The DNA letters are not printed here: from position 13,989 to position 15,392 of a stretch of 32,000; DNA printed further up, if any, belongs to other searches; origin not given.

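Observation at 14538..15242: About 235-aa N-terminal region of the RES partner has no family I can recognise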

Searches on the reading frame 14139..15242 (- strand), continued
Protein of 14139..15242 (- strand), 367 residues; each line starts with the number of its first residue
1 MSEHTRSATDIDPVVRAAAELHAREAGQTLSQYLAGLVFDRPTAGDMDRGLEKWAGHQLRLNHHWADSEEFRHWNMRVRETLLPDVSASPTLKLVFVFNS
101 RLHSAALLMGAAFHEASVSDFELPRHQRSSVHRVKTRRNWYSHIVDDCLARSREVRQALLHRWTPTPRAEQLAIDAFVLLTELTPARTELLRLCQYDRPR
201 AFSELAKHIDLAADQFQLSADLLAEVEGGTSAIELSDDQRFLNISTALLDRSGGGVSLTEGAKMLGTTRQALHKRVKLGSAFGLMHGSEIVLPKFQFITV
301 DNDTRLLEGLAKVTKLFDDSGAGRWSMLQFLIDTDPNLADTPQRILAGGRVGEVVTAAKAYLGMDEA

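Call 36: search_protein_families(library=phrogs, proteins=[window:14139-15242:-], max_evalue=1)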
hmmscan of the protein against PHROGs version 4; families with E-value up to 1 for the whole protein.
window:14139-15242:- (367 aa): 1 family
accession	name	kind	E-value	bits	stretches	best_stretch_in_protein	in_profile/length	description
phrog_11214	-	unknown function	0.14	13.1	0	175-210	41-76/123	-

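Call 66: search_dna_similar(query=window:14139-15242:-, collection=plasmids, mode=protein, max_rows=15)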
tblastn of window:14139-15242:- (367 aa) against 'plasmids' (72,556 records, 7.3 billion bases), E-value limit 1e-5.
Records with a match: 9; places in all: 9; records where one place covers at least 80% of the query: 4.
Best place of each record, by identity: 90-95% 2; 80-90% 1; <60% 6.
By first word of the organism name: Rhizobium 4; Shinella 1; Agrobacterium 1; Sinorhizobium 1; Neorhizobium 1; Mesorhizobium 1.
By predicted mobility (MOB-suite, as given by PLSDB): non-mobilizable 5; conjugative 3; mobilizable 1.
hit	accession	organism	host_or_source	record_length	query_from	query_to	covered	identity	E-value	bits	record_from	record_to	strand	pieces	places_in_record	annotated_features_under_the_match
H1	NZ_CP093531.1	Shinella zoogloeoides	-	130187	1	367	100%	90.5%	0e+0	678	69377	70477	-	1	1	hypothetical protein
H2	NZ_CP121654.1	Rhizobium sp. CB3171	Calliandra calothyrsus,cell culture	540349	1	366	100%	90.7%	0e+0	678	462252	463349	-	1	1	hypothetical protein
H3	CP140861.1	Rhizobium ruizarguesonis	Trifolium pratense,whole organism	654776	1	365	99%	85.2%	0e+0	636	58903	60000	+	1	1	hypothetical protein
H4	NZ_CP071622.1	Rhizobium bangladeshense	lentil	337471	8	365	98%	41.6%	7e-68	238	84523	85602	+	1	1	hypothetical protein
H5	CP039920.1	Agrobacterium tumefaciens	-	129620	94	365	74%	50.2%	1e-68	241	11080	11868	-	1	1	hypothetical protein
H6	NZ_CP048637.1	Rhizobium oryzihabitans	cell,root,the root of rice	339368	94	365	74%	50.2%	1e-68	241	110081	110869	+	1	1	hypothetical protein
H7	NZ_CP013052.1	Sinorhizobium americanum CCGM7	Phaseolus vulgaris,root nodules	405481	97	366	74%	48.5%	5e-68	239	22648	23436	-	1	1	hypothetical protein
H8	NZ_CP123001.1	Neorhizobium petrolearium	single cell,petroleum contaminated soil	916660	248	353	29%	38.3%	4e-6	57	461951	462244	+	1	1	helix-turn-helix domain-containing protein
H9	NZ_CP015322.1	Mesorhizobium amorphae CCNWGS0123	Robinia pseudoacacia,cell culture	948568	248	349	28%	35.0%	3e-6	57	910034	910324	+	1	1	helix-turn-helix domain-containing protein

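Call 67: get_annotated_region(hit=H1, flank=3000)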
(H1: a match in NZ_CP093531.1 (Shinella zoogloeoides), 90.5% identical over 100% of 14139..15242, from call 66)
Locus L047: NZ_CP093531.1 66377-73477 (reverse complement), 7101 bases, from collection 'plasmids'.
description: Shinella zoogloeoides strain XJ20 plasmid p3, complete sequence
organism: Shinella zoogloeoides (NCBI taxid 352475)
taxonomy: Bacteria; Pseudomonadota; Alphaproteobacteria; Hyphomicrobiales; Rhizobiaceae; Shinella; Shinella zoogloeoides
host: -; source: -; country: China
typing (MOB-suite, as given by PLSDB): non-mobilizable
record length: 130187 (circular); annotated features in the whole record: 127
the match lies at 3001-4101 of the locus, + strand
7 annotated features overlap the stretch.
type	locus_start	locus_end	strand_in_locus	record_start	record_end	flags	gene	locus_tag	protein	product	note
CDS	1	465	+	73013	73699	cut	-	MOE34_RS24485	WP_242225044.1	SMC-Scp complex subunit ScpB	-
CDS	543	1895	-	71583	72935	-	-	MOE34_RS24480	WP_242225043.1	DUF3800 domain-containing protein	-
CDS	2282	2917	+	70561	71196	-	-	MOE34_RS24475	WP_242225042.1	poly-gamma-glutamate hydrolase family protein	-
CDS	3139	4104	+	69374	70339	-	-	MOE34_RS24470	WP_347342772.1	hypothetical protein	-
CDS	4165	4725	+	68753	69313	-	-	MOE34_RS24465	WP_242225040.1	RES family NAD+ phosphorylase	-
CDS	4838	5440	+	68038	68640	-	-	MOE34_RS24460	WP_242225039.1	hypothetical protein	-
CDS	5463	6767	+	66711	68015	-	-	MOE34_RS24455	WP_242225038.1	hypothetical protein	-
